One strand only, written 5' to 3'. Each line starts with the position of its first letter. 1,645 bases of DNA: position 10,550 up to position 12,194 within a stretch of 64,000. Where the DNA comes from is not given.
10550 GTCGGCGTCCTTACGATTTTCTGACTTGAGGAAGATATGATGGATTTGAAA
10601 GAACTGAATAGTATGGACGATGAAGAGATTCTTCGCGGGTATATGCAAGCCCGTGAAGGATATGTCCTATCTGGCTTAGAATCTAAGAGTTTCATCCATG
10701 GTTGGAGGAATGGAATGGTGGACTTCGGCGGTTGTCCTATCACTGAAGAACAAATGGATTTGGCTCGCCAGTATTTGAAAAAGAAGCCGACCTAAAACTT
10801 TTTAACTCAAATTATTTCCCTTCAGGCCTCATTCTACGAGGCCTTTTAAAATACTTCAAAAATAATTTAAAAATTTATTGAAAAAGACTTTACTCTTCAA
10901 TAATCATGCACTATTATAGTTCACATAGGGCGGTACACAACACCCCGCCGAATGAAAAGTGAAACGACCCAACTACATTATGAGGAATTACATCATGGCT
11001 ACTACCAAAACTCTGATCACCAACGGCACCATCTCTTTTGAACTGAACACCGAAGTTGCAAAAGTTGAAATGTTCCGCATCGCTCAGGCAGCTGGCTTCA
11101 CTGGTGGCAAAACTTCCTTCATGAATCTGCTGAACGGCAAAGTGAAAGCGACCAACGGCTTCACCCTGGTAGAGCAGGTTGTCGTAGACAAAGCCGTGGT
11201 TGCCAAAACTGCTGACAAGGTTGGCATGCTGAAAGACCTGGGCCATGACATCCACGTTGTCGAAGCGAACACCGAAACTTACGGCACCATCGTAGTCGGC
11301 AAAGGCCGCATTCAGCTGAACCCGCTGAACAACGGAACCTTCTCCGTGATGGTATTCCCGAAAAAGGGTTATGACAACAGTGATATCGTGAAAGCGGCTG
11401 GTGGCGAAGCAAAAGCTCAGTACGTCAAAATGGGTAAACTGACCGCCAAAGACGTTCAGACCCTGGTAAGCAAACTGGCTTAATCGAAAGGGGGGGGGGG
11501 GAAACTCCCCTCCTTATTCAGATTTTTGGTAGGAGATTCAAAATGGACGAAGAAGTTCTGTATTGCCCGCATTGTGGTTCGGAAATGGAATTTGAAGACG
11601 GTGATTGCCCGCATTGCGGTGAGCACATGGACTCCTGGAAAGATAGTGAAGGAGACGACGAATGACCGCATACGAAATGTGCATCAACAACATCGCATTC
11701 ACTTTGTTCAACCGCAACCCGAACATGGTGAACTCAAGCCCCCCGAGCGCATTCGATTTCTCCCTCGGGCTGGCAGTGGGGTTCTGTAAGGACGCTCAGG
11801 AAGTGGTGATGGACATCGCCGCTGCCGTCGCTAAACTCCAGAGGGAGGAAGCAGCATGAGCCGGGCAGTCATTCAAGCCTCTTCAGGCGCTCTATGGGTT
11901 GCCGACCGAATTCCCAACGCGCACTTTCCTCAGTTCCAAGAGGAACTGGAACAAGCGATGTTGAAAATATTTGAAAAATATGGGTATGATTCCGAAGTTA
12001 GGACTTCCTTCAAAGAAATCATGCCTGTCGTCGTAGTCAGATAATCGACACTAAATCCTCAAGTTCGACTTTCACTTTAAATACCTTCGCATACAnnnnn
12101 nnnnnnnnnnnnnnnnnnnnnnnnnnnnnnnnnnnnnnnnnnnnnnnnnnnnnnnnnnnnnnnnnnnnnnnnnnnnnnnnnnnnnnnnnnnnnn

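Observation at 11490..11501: Twelve-nucleotide poly-G tract immediately after a highly expressed gene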

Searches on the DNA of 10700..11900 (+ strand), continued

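Call 30: get_annotated_region(hit=H101, flank=150)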
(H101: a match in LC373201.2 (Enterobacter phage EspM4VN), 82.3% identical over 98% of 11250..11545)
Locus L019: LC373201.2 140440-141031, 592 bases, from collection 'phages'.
description: Enterobacter phage EspM4VN DNA, complete genome.
organism: Enterobacter phage EspM4VN (NCBI taxid 2137745)
taxonomy: Viruses; Duplodnaviria; Heunggongvirae; Uroviricota; Caudoviricetes; Ackermannviridae; Aglimvirinae; Agtrevirus; Agtrevirus EM4
host: Enterobacter asburiae; source: -; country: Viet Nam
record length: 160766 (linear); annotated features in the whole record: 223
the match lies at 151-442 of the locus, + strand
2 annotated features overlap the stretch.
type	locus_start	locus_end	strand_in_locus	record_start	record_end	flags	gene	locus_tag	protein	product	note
CDS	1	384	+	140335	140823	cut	-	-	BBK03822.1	hypothetical protein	gene_190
CDS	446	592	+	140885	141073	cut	-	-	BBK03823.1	hypothetical protein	gene_191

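Call 31: get_annotated_region(hit=H105, flank=150)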
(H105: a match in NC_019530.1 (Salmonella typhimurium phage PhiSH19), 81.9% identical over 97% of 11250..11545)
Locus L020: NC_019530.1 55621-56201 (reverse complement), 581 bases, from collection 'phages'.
description: Salmonella phage PhiSH19, complete genome.
organism: Salmonella typhimurium phage PhiSH19 (NCBI taxid 1108865)
taxonomy: Viruses; Duplodnaviria; Heunggongvirae; Uroviricota; Caudoviricetes; Ackermannviridae; Cvivirinae; Kuttervirus; Kuttervirus SH19
host: Salmonella typhimurium; source: -; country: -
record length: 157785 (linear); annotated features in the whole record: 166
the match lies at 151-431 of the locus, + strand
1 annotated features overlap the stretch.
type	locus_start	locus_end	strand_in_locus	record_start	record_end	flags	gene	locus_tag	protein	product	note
CDS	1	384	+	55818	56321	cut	-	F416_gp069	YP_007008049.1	hypothetical protein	-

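Call 32: get_annotated_region(hit=H109, flank=200)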
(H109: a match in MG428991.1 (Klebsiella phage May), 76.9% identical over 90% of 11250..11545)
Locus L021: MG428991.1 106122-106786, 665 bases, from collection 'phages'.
description: Klebsiella phage May, complete genome.
organism: Klebsiella phage May (NCBI taxid 2054272)
taxonomy: Viruses; Duplodnaviria; Heunggongvirae; Uroviricota; Caudoviricetes; Ackermannviridae; Taipeivirus; Taipeivirus may
host: Klebsiella pneumoniae; source: influent water from wastewater treatment plant; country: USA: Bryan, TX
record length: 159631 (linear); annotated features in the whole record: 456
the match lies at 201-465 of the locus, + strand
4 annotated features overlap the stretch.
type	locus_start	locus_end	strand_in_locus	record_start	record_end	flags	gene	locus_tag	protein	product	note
CDS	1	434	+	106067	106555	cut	-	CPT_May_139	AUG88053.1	hypothetical protein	-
regulatory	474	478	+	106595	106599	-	-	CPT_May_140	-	ribosome_binding_site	CPT_May_140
CDS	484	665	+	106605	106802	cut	-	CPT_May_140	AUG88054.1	hypothetical protein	-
regulatory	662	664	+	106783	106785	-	-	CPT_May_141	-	ribosome_binding_site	CPT_May_141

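Call 33: get_annotated_region(hit=H118, flank=300)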
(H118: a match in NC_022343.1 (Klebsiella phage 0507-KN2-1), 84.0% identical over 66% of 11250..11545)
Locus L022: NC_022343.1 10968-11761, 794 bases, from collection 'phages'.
description: Klebsiella phage 0507-KN2-1 DNA, complete genome.
organism: Klebsiella phage 0507-KN2-1 (NCBI taxid 2991282)
taxonomy: Viruses; Duplodnaviria; Heunggongvirae; Uroviricota; Caudoviricetes; Ackermannviridae; Taipeivirus; Taipeivirus 0507KN21
host: -; source: -; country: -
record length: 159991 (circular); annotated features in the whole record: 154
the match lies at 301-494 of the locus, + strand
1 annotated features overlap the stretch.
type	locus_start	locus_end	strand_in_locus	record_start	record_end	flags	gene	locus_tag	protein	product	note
CDS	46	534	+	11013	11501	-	-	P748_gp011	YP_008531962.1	hypothetical protein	orf11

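Call 34: get_annotated_region(hit=H110, flank=300)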
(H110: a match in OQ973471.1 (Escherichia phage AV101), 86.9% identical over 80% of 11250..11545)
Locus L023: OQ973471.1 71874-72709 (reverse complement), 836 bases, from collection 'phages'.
description: Escherichia phage AV101, complete genome.
organism: Escherichia phage AV101 (NCBI taxid 3053734)
taxonomy: Viruses; Duplodnaviria; Heunggongvirae; Uroviricota; Caudoviricetes; Ackermannviridae; Aglimvirinae
host: Escherichia coli; source: wastewater; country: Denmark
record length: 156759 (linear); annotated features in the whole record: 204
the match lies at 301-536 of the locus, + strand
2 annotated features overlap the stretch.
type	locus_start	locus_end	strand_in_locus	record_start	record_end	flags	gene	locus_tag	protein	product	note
CDS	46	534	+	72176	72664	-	-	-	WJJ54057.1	hypothetical protein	-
CDS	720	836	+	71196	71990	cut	-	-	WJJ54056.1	putative peptidoglycan binding protein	-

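Call 35: get_annotated_region(hit=H120, flank=500)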
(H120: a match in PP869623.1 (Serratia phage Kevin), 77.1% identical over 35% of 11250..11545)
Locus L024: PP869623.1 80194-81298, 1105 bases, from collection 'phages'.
description: Serratia phage Kevin, complete genome.
organism: Serratia phage Kevin (NCBI taxid 3161161)
taxonomy: Viruses; Duplodnaviria; Heunggongvirae; Uroviricota; Caudoviricetes; Ackermannviridae; Miltonvirus
host: Serratia sp.; source: water from James River; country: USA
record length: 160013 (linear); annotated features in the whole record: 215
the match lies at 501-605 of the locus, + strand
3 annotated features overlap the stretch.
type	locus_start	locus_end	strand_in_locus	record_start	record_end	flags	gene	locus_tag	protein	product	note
CDS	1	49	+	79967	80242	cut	-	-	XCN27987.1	hypothetical protein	-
CDS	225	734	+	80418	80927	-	-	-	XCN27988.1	hypothetical protein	-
CDS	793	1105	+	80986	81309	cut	-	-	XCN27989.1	hypothetical protein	-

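Call 39: search_rna_families(source=window, start=10700, end=11800, threshold=evalue, max_evalue=10)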
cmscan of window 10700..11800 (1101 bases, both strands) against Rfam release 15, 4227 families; matches with E-value up to 10: 6.
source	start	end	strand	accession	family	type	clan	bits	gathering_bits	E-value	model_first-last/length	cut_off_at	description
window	11275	11375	-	RF04175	mir-1260b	Gene; miRNA;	-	23.2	81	0.08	1-108/108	no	mir-1260b microRNA precursor family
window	11480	11557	+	RF02937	Clostridiales-2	Gene; sRNA;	-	18.6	58.6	0.18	1-82/82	no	Clostridiales-2 RNA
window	10779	10847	+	RF00078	MicA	Gene; sRNA;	-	18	41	6.6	1-75/75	no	MicA sRNA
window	10770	10870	-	RF02269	HPnc0580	Gene; sRNA;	-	17.4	37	7.3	1-105/105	no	Heliobacter pylori small RNA HPnc0580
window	11498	11546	+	RF02444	SpR10_sRNA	Gene; sRNA;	-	14.1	50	7.5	1-47/47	no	Streptococcus sRNA SpR10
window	11470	11556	-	RF02344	ar14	Gene; sRNA;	-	13.6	58.8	7.8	1-123/123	no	Alphaproteobacterial ar14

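Call 85: get_annotated_region(hit=H103, flank=100)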
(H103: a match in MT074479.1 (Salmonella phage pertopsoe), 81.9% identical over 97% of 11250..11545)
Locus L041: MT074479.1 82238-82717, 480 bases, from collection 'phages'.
description: Salmonella phage pertopsoe, complete genome.
organism: Salmonella phage pertopsoe (NCBI taxid 2713310)
taxonomy: Viruses; Duplodnaviria; Heunggongvirae; Uroviricota; Caudoviricetes; Ackermannviridae; Cvivirinae; Kuttervirus; Kuttervirus pertopsoe
host: Salmonella enterica subsp. enterica serovar Enteritidis PT1; source: wastewater; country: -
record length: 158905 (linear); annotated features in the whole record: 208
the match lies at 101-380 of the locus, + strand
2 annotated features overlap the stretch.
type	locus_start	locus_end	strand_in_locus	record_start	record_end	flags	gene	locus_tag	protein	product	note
CDS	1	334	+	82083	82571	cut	-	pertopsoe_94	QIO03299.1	hypothetical protein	PVOGs: VOG3086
CDS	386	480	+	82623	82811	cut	-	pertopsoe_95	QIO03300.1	hypothetical protein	PVOGs: VOG3153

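Call 86: get_annotated_region(hit=H67, flank=100)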
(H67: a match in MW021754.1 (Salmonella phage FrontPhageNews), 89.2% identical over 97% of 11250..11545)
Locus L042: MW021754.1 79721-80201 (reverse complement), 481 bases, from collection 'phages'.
description: Salmonella phage FrontPhageNews, complete genome.
organism: Salmonella phage FrontPhageNews (NCBI taxid 2777360)
taxonomy: Viruses; Duplodnaviria; Heunggongvirae; Uroviricota; Caudoviricetes; Ackermannviridae; Cvivirinae; Kuttervirus
host: Salmonella enterica serovar Typhimurium; source: raw sewage; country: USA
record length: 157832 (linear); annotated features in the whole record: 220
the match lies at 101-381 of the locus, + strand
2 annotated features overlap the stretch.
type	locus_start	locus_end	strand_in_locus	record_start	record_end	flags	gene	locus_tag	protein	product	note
CDS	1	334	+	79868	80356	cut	-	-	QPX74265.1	hypothetical protein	gp131; GP_131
CDS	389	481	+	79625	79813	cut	-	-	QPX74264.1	hypothetical protein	gp130; GP_130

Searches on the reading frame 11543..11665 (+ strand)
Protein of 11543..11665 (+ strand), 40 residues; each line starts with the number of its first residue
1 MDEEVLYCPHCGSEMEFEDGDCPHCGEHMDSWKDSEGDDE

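Call 18: search_protein_families(library=phrogs, proteins=[window:11543-11665:+], max_evalue=0.01)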
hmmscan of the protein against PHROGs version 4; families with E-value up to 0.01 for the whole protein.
window:11543-11665:+ (40 aa): 14 families
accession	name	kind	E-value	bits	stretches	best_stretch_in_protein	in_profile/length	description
phrog_9700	-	unknown function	1.2e-08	35.3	1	3-38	4-39/483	-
phrog_6586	-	unknown function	5.5e-05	24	1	6-31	4-29/129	-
phrog_5602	-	unknown function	8.1e-05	23.2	0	2-18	39-55/60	-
phrog_6422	-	moron, auxiliary metabolic gene and host takeover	0.00018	22.9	0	22-35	33-46/120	Lar-like restriction alleviation protein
phrog_6504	-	unknown function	0.00028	22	0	19-38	7-26/61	-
phrog_37667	-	unknown function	0.00042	21.2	1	6-39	5-38/64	-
phrog_10714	-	unknown function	0.00066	20.9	1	4-34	72-103/109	-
phrog_4030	-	unknown function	0.00078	20.6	0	22-34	70-82/85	-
phrog_4852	-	unknown function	0.00087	20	1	5-31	13-41/194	-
phrog_17317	-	unknown function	0.0011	19.6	1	8-27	9-28/31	-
phrog_8436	-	unknown function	0.0017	19.4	1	5-39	63-97/110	-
phrog_16376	-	unknown function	0.0035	18.4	0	22-32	17-27/56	-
phrog_9188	-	unknown function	0.0038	18.4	1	7-30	40-65/70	-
phrog_38252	-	unknown function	0.0086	16.8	0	5-16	25-36/36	-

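Call 19: search_protein_families(library=pfam, proteins=[window:11543-11665:+], max_evalue=0.1)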
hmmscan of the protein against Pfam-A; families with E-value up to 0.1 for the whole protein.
window:11543-11665:+ (40 aa): 60 families (the best 25 are shown)
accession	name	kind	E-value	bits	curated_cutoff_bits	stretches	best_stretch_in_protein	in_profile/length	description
PF24463.1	DUF7577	-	3.4e-06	27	28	1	4-14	1-11/27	Domain of unknown function (DUF7577)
PF13240.11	Zn_Ribbon_1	-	9e-06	25.8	25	2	7-27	1-21/23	zinc-ribbon domain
PF04606.18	Ogr_Delta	-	1.4e-05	25.3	26.3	1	22-32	2-12/47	Ogr/Delta-like zinc finger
PF13248.11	Zn_ribbon_3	-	5.8e-05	22.9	27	1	7-27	4-24/26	zinc-ribbon domain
PF24460.1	DUF7575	-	8.9e-05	22.2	28.5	1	4-16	2-14/28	Domain of unknown function (DUF7575)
PF14255.11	Cys_rich_CPXG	-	0.00012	22.4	25.2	1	22-38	3-19/52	Cysteine-rich CPXCG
PF09297.16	Zn_ribbon_NUD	-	0.00016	21.8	24.8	1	7-28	5-30/32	NADH pyrophosphatase zinc ribbon domain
PF01396.24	Zn_ribbon_Top1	-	0.00016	21.8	32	0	20-29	2-11/39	Topoisomerase DNA binding C4 zinc finger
PF08274.17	Zn_Ribbon_YjdM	-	0.00017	22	30.8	2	8-27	5-27/30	PhnA Zinc-Ribbon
PF14149.11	YhfH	-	0.00017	21.8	27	1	21-34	15-28/37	YhfH-like protein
PF12773.13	DZR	-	0.00018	22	27.3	1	6-30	13-35/45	Double zinc ribbon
PF23783.1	Zn_ribbon_TiaS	-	0.00028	21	27.3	0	22-31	4-13/41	TiaS C-terminal zinc ribbon domain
PF14803.11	Zn_ribbon_Nudix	-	0.00053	20.3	25.6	1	7-17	2-12/34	Nudix N-terminal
PF01155.25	HypA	-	0.001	19.5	28.9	1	5-30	70-97/112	Hydrogenase/urease nickel incorporation, metallochaperone, hypA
PF24029.1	DUF7340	-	0.0012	19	27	1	21-38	8-25/62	Domain of unknown function (DUF7340)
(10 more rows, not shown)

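Call 69: find_encoding_contigs(protein=window:11543-11665:+, flank=1000, max_places=10)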
Protein window:11543-11665:+ (40 aa): 11 contigs read that carry it; 4 places shown.
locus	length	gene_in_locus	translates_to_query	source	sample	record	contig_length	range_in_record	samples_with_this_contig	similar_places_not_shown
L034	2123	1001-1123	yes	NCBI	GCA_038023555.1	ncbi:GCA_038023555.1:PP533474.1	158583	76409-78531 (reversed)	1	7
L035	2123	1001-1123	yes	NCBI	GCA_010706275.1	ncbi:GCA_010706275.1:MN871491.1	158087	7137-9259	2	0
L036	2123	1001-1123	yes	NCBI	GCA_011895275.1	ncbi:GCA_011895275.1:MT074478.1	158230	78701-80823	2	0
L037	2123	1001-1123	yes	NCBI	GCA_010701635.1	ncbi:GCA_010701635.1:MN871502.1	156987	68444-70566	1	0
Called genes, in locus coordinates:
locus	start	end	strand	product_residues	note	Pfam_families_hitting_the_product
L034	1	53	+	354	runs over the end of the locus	-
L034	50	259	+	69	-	-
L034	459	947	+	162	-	-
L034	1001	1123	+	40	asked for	PF24463:DUF7577 (faint), PF04606:Ogr_Delta (faint)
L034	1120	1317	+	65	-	-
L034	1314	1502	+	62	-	-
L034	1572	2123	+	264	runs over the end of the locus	PF01471:PG_binding_1, PF09374:PG_binding_3 (faint), PF11860:Muramidase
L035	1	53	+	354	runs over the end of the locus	-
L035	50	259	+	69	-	-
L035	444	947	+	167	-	-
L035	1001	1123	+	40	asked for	PF24463:DUF7577 (faint), PF04606:Ogr_Delta (faint)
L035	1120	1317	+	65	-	-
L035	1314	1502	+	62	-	-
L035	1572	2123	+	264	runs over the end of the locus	PF01471:PG_binding_1, PF09374:PG_binding_3 (faint), PF11860:Muramidase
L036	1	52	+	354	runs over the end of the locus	-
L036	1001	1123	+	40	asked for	PF24463:DUF7577 (faint), PF04606:Ogr_Delta (faint)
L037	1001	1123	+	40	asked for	PF24463:DUF7577 (faint), PF04606:Ogr_Delta (faint)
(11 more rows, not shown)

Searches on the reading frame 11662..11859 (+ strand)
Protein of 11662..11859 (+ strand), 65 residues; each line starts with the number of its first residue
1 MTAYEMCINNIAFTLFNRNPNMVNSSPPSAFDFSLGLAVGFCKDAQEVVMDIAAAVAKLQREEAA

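Call 18: search_protein_families(library=phrogs, proteins=[window:11662-11859:+], max_evalue=0.01)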
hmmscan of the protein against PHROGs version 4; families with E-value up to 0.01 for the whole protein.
window:11662-11859:+ (65 aa): 1 family
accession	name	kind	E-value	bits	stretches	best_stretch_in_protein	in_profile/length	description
phrog_15131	-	unknown function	1.7e-43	147.4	1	1-65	1-65/65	-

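Call 19: search_protein_families(library=pfam, proteins=[window:11662-11859:+], max_evalue=0.1)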
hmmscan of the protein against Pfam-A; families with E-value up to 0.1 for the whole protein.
window:11662-11859:+ (65 aa): 0 families

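Call 70: find_encoding_contigs(protein=window:11662-11859:+, flank=1000, max_places=10)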
Protein window:11662-11859:+ (65 aa): 11 contigs read that carry it; 3 places shown.
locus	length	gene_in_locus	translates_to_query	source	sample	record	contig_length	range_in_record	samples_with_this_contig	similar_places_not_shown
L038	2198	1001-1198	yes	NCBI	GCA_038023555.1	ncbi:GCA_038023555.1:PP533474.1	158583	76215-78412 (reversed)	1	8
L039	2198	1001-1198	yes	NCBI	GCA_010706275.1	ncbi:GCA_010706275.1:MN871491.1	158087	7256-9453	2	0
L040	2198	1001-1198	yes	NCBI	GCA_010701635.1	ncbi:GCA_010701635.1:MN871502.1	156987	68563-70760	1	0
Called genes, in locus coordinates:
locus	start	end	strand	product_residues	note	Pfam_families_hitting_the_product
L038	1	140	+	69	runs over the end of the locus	-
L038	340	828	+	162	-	-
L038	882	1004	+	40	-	PF24463:DUF7577 (faint), PF04606:Ogr_Delta (faint)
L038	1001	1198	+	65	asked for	-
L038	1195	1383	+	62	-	-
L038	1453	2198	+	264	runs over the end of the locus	PF01471:PG_binding_1, PF09374:PG_binding_3 (faint), PF11860:Muramidase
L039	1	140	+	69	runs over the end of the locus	-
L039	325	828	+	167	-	-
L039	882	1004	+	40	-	PF24463:DUF7577 (faint), PF04606:Ogr_Delta (faint)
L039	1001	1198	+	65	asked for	-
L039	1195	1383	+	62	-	-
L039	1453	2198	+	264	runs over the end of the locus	PF01471:PG_binding_1, PF09374:PG_binding_3 (faint), PF11860:Muramidase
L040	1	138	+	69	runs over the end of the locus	-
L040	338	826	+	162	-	-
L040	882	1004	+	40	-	PF24463:DUF7577 (faint), PF04606:Ogr_Delta (faint)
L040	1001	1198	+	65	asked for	-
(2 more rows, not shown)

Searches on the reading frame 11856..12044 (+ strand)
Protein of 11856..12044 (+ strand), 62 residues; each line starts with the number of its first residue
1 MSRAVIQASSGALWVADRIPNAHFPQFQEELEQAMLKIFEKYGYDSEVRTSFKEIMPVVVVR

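Call 18: search_protein_families(library=phrogs, proteins=[window:11856-12044:+], max_evalue=0.01)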
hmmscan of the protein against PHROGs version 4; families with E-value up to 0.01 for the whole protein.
window:11856-12044:+ (62 aa): 1 family
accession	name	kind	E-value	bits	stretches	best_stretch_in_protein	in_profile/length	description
phrog_3594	-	unknown function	4e-37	126.8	1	1-62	1-62/62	-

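Call 19: search_protein_families(library=pfam, proteins=[window:11856-12044:+], max_evalue=0.1)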
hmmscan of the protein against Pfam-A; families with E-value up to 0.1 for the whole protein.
window:11856-12044:+ (62 aa): 1 family
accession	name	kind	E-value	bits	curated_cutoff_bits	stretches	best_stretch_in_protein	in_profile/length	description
PF15002.11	ERK-JNK_inhib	-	0.09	12.9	27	1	5-42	57-93/200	ERK and JNK pathways, inhibitor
